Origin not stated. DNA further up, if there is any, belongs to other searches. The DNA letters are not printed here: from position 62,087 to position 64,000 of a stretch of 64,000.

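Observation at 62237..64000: A 588-codon frame missing from the ORF track encodes a bacterial protein with textbook C3HC4 RING-finger spacing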

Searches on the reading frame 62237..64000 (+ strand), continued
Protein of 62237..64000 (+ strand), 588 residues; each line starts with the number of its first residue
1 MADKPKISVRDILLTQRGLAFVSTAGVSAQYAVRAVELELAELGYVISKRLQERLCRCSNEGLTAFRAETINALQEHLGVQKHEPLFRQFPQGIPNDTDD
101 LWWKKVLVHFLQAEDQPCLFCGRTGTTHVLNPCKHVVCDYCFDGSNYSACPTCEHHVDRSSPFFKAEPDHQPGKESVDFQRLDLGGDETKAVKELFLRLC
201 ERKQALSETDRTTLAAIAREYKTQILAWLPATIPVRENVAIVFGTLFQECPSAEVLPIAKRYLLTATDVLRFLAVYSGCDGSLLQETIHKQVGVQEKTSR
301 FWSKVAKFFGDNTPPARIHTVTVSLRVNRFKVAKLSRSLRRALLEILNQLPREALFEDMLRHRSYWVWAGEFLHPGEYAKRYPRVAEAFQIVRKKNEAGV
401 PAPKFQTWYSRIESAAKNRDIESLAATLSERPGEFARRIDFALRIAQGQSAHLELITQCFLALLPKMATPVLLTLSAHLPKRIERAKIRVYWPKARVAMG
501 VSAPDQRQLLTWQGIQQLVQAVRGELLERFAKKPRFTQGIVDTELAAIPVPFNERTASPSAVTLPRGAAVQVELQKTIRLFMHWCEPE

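Call 72: get_annotated_region(hit=H24, flank=8000)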
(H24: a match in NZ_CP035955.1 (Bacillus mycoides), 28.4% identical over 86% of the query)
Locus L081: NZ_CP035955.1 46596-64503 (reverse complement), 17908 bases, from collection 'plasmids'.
description: Bacillus mycoides strain BPN03/1 plasmid p210
organism: Bacillus mycoides (NCBI taxid 1405)
taxonomy: Bacteria; Bacillota; Bacilli; Bacillales; Bacillaceae; Bacillus; Bacillus mycoides
host: -; source: cell culture,soil; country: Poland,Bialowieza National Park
typing (MOB-suite, as given by PLSDB): conjugative; replicon rep_cluster_1869; relaxase MOBP; mating-pair formation MPF_T
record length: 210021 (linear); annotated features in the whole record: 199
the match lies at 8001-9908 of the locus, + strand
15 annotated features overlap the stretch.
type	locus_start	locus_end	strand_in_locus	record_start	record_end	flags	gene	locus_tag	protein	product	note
CDS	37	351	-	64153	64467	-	-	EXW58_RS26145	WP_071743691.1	hypothetical protein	-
CDS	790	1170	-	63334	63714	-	-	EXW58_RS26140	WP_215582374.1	hypothetical protein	-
CDS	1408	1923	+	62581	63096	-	-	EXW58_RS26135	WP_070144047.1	hypothetical protein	-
CDS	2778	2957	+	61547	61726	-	-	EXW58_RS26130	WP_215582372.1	DUF4083 family protein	-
CDS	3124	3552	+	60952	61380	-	-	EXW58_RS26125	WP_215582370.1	DUF5412 domain-containing protein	-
CDS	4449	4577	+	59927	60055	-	-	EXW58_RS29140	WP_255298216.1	hypothetical protein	-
CDS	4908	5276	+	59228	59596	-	-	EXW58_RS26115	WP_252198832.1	DUF4367 domain-containing protein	-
CDS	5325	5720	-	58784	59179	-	-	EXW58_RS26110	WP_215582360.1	hypothetical protein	-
CDS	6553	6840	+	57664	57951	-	-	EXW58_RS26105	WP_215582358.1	zinc ribbon domain-containing protein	-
CDS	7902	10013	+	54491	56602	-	-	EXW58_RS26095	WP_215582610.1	TerD family protein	-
CDS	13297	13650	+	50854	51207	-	-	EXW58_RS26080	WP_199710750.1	metalloregulator ArsR/SmtB family transcription factor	GO:0006355 - regulation of DNA-templated transcription [Evidence IEA]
CDS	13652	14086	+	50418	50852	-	-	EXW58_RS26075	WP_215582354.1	DNA mismatch repair protein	-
CDS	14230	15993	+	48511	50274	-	sulP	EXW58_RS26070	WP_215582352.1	sulfate permease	GO:0008272 - sulfate transport [Evidence IEA]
CDS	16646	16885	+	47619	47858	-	dltC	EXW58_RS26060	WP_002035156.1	D-alanine--poly(phosphoribitol) ligase subunit DltC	GO:0019350 - teichoic acid biosynthetic process [Evidence IEA]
CDS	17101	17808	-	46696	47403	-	-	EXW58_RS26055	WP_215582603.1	IS6 family transposase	-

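Call 73: get_annotated_region(hit=H23, flank=8000)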
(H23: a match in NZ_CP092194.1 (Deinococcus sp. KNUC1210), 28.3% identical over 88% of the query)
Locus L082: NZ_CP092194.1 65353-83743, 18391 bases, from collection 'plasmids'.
description: Deinococcus sp. KNUC1210 plasmid unnamed7, complete sequence
organism: Deinococcus sp. KNUC1210 (NCBI taxid 2917691)
taxonomy: Bacteria; Deinococcota; Deinococci; Deinococcales; Deinococcaceae; Deinococcus; Deinococcus sp. KNUC1210
host: -; source: Setaria viridis,cell culture,rhizospheric soil; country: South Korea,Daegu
typing (MOB-suite, as given by PLSDB): non-mobilizable
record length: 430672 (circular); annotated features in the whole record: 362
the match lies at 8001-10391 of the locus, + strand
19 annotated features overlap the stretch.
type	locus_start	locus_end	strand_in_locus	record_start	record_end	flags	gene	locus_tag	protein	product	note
CDS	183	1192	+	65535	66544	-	-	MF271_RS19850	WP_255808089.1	IS630 family transposase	-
CDS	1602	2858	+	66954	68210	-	-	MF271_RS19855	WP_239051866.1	NAD(P)-binding domain-containing protein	-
CDS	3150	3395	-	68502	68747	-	-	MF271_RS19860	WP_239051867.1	hypothetical protein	-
CDS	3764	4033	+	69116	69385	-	-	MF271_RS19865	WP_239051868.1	hypothetical protein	-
CDS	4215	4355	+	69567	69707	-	-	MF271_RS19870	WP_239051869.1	hypothetical protein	-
CDS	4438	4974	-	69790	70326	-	-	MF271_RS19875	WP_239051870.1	hypothetical protein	-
CDS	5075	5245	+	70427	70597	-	-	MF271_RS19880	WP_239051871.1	hypothetical protein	-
CDS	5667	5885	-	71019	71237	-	-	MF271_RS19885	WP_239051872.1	hypothetical protein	-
CDS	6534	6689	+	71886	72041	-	-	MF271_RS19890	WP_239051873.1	hypothetical protein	-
CDS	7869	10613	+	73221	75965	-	-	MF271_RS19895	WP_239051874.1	TerD family protein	-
CDS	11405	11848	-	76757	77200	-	-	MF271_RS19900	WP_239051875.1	hypothetical protein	-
CDS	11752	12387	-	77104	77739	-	-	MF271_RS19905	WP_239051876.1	hypothetical protein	-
CDS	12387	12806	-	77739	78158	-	-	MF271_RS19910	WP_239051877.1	TerB family tellurite resistance protein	-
CDS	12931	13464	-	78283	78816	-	-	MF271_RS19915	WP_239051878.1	hypothetical protein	-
CDS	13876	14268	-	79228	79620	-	-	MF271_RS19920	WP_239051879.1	hypothetical protein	-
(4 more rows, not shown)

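Call 74: get_annotated_region(hit=H3, flank=4000)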
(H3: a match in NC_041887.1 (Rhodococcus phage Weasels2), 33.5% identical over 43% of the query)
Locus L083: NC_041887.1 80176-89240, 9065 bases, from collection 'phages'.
description: Rhodococcus phage Weasels2, complete genome.
organism: Rhodococcus phage Weasels2 (NCBI taxid 1897437)
taxonomy: Viruses; Duplodnaviria; Heunggongvirae; Uroviricota; Caudoviricetes; Weaselvirus; Weaselvirus weasel
host: Rhodococcus erythropolis RIA 643; source: soil; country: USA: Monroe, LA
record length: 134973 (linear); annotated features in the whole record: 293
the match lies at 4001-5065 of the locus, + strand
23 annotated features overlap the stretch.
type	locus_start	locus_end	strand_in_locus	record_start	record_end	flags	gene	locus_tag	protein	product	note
CDS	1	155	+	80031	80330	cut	-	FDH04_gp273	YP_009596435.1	hypothetical protein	-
CDS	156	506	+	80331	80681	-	-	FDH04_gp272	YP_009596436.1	hypothetical protein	-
tRNA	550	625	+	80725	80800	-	-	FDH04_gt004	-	tRNA-Arg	tRNA-Arg (tct)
CDS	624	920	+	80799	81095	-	-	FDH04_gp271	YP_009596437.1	XRE family transcriptional regulator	-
CDS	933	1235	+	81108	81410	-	-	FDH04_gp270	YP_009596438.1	hypothetical protein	-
CDS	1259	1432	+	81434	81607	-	-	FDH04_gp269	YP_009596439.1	hypothetical protein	-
tRNA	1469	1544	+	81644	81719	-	-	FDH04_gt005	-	tRNA-Lys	tRNA-Lys (ctt)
tRNA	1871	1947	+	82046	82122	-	-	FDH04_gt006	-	tRNA-Ile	tRNA-Ile (gat)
tRNA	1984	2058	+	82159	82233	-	-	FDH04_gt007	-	tRNA-Phe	tRNA-Phe (gaa)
CDS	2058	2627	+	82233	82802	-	-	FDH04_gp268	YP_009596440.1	HNH endonuclease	-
tRNA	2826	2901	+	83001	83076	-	-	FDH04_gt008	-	tRNA-Asn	tRNA-Asn (gtt)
CDS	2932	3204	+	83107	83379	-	-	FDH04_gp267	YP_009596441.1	hypothetical protein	-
CDS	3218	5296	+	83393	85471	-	-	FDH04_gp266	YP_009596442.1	hypothetical protein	-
CDS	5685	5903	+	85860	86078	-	-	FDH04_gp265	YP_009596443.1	hypothetical protein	-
CDS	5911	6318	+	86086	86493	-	-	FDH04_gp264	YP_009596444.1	hypothetical protein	-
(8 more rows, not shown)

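Call 75: get_annotated_region(hit=H5, flank=4000)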
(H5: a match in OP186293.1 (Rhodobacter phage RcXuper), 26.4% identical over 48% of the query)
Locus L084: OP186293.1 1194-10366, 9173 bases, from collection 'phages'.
description: Rhodobacter phage RcXuper, complete genome.
organism: Rhodobacter phage RcXuper (NCBI taxid 2973496)
taxonomy: Viruses; Duplodnaviria; Heunggongvirae; Uroviricota; Caudoviricetes
host: Rhodobacter capsulatus YW1; source: water; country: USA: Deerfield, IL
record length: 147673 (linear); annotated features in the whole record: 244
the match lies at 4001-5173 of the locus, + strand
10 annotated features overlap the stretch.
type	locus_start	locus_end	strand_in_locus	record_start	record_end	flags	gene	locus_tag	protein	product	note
tRNA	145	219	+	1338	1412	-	-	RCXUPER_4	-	tRNA-Met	tRNA-Met(cat)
tRNA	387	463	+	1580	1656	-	-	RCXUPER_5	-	tRNA-Pro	tRNA-Pro(cgg)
tRNA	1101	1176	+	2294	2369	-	-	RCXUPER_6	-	tRNA-Met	tRNA-Met(cat)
CDS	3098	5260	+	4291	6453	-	-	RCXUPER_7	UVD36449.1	hypothetical protein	-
CDS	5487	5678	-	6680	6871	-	-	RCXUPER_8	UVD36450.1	hypothetical protein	-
CDS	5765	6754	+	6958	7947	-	-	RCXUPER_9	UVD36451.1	nucleotidyl transferase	-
tRNA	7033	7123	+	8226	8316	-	-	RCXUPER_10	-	tRNA-Tyr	tRNA-Tyr(gta)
CDS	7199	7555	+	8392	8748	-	-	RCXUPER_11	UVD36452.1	hypothetical protein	-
CDS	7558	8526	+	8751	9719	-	-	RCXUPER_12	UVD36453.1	hypothetical protein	-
CDS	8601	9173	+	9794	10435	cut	-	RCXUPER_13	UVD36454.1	DNA methylase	-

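Call 76: search_protein_families(library=pfam, proteins=[L083:3218-5296:+, L084:3098-5260:+, L081:7902-10013:+, L082:7869-10613:+], max_evalue=1)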
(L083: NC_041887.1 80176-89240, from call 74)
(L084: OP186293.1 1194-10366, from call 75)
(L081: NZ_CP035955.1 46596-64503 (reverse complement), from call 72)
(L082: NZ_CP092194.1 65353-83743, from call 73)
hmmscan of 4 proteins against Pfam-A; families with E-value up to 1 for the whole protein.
L083:3218-5296:+ (692 aa): 0 families

L084:3098-5260:+ (720 aa): 1 family
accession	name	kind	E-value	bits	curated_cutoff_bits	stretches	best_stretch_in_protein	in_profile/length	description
PF05957.18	DUF883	-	0.0051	17.2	25.4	0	223-253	5-35/53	DUF883 N-terminal domain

L081:7902-10013:+ (703 aa): 2 families
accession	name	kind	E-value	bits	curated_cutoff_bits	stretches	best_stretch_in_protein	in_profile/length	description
PF11952.13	XTBD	-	0.0095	16.1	27.6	1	25-63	34-72/85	XRN-Two Binding Domain, XTBD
PF05271.16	Tobravirus_2B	-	0.11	12.9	22.5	0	511-551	30-70/117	Tobravirus 2B protein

L082:7869-10613:+ (914 aa): 0 families

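Call 78: get_annotated_region(hit=H6, flank=5000)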
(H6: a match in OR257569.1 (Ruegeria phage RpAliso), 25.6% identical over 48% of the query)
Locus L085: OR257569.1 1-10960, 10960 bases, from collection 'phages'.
description: Ruegeria phage RpAliso, complete genome.
organism: Ruegeria phage RpAliso (NCBI taxid 3073043)
taxonomy: Viruses; Duplodnaviria; Heunggongvirae; Uroviricota; Caudoviricetes
host: Ruegeria pomeroyi DSS-3; source: water; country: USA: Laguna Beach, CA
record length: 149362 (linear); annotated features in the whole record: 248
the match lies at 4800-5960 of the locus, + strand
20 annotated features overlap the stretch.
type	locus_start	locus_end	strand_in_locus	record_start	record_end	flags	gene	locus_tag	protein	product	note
tRNA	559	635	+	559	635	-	-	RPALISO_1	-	tRNA-Glu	tRNA-Glu(ttc)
CDS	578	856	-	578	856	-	-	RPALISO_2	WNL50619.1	hypothetical protein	-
tRNA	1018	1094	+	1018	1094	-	-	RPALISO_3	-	tRNA-Met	tRNA-Met(cat)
tRNA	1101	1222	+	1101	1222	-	-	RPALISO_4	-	tRNA-Gln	tRNA-Gln(ttg)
tRNA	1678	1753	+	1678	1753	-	-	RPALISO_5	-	tRNA-Pro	tRNA-Pro(cgg)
tRNA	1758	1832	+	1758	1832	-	-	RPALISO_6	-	tRNA-Thr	tRNA-Thr(cgt)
tRNA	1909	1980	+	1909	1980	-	-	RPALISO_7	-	tRNA-Cys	tRNA-Cys(gca)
tRNA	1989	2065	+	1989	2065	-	-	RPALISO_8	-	tRNA-Met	tRNA-Met(cat)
CDS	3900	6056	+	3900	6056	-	-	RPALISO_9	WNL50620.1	hypothetical protein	-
CDS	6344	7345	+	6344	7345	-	-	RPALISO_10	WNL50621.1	tRNA nucleotidyltransferase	-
tRNA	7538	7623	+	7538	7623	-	-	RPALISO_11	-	tRNA-Tyr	tRNA-Tyr(gta)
tRNA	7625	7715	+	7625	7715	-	-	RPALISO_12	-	tRNA-Tyr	tRNA-Tyr(gta)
CDS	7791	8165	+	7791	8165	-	-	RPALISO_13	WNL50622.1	hypothetical protein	-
CDS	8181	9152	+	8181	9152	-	-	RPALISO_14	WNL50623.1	hypothetical protein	-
CDS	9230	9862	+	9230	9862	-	-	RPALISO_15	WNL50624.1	DNA methyltransferase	-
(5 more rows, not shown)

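Call 79: get_annotated_region(hit=H7, flank=5000)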
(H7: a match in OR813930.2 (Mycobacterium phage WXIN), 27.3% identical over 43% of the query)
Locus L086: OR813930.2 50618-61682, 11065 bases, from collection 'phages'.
description: Mycobacterium phage WXIN, complete genome.
organism: Mycobacterium phage WXIN (NCBI taxid 3096152)
taxonomy: Viruses; Duplodnaviria; Heunggongvirae; Uroviricota; Caudoviricetes; Omegavirus
host: Mycolicibacterium septicum; source: soil; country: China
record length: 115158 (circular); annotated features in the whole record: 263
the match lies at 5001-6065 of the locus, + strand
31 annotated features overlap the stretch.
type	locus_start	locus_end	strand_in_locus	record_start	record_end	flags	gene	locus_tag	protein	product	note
CDS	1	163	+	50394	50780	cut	-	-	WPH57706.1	hypothetical protein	-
CDS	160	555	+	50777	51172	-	-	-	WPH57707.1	hypothetical protein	-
CDS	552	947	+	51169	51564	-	-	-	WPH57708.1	hypothetical protein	-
CDS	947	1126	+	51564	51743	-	-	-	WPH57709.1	hypothetical protein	-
CDS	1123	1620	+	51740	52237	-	-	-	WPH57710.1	HNH homing endonuclease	Phage HNH homing endonuclease (ACLAME 312)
CDS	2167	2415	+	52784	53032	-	-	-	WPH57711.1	hypothetical protein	-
CDS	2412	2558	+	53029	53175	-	-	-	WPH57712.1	hypothetical protein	-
CDS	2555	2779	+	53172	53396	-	-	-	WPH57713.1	hypothetical protein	-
CDS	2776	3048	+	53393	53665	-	-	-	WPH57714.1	hypothetical protein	-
CDS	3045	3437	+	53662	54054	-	-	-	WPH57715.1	hypothetical protein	-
CDS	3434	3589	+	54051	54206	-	-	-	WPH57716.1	hypothetical protein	-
CDS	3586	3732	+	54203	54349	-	-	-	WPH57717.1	hypothetical protein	-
CDS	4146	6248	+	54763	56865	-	-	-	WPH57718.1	hypothetical protein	-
CDS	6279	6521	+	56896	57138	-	-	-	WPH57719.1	hypothetical protein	-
CDS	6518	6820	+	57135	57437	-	-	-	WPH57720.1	hypothetical protein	-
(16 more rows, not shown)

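Call 80: get_annotated_region(hit=H8, flank=5000)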
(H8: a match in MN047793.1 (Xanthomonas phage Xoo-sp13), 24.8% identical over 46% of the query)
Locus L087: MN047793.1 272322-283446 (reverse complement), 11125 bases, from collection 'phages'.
description: Xanthomonas phage Xoo-sp13, complete genome.
organism: Xanthomonas phage Xoo-sp13 (NCBI taxid 2591401)
taxonomy: Viruses; Duplodnaviria; Heunggongvirae; Uroviricota; Caudoviricetes
host: Xanthomonas oryzae pv. oryzae; source: soil; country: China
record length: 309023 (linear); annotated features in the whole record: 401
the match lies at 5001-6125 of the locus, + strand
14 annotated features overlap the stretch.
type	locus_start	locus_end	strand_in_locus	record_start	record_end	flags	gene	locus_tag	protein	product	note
CDS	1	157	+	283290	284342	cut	-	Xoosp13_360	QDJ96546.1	GMP reductase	-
CDS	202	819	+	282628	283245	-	-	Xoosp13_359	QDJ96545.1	hypothetical protein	-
CDS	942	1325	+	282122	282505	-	-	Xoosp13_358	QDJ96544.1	hypothetical protein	-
CDS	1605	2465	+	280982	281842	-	-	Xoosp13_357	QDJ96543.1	nucleotidyl transferase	-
CDS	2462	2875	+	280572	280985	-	-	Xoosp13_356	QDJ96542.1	hypothetical protein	-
CDS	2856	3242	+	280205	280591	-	-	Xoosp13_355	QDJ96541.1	hypothetical protein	-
CDS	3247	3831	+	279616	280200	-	-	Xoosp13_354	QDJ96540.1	hypothetical protein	-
CDS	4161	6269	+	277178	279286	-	-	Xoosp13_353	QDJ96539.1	hypothetical protein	-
CDS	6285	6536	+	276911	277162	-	-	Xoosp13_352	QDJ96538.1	hypothetical protein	-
CDS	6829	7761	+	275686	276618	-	-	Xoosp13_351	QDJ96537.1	thymidylate synthase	-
CDS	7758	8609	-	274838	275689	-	-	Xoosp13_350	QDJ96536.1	hypothetical protein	-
CDS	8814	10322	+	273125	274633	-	-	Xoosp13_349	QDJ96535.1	hypothetical protein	-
CDS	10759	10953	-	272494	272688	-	-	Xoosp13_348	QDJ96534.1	hypothetical protein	-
CDS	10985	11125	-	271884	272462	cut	-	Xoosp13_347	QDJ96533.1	SAM-dependent methyltransferase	-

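Call 81: get_annotated_region(hit=H10, flank=5000)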
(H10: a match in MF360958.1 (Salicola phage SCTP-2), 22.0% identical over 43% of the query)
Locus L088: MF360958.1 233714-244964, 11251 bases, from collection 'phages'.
description: Salicola phage SCTP-2, complete genome.
organism: Salicola phage SCTP-2 (NCBI taxid 2015814)
taxonomy: Viruses; Duplodnaviria; Heunggongvirae; Uroviricota; Caudoviricetes
host: Salicola sp. PV4; source: solar saltern; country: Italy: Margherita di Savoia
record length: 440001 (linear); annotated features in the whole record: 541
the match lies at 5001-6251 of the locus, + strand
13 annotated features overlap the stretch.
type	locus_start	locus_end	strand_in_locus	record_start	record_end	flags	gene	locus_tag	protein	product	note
CDS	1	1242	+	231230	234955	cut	239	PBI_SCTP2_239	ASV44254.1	hypothetical protein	-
CDS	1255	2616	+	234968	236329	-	240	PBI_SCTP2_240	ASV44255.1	hypothetical protein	-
CDS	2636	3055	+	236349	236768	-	241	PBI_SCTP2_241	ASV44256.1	hypothetical protein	-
CDS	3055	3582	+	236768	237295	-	242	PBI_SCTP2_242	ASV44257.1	hypothetical protein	-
CDS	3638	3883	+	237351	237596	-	243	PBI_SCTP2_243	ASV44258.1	hypothetical protein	-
CDS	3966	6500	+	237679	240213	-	244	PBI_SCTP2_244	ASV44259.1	hypothetical protein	-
CDS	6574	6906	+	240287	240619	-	245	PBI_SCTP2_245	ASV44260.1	hypothetical protein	-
CDS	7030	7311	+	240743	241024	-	246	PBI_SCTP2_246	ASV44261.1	hypothetical protein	-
CDS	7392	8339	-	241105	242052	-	247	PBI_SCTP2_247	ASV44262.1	hypothetical protein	-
CDS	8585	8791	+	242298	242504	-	248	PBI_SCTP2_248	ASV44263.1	hypothetical protein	-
CDS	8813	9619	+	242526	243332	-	249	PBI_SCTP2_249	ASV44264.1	hypothetical protein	-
CDS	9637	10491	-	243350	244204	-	250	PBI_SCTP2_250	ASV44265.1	hypothetical protein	-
CDS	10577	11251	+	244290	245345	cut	251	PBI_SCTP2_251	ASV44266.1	hypothetical protein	-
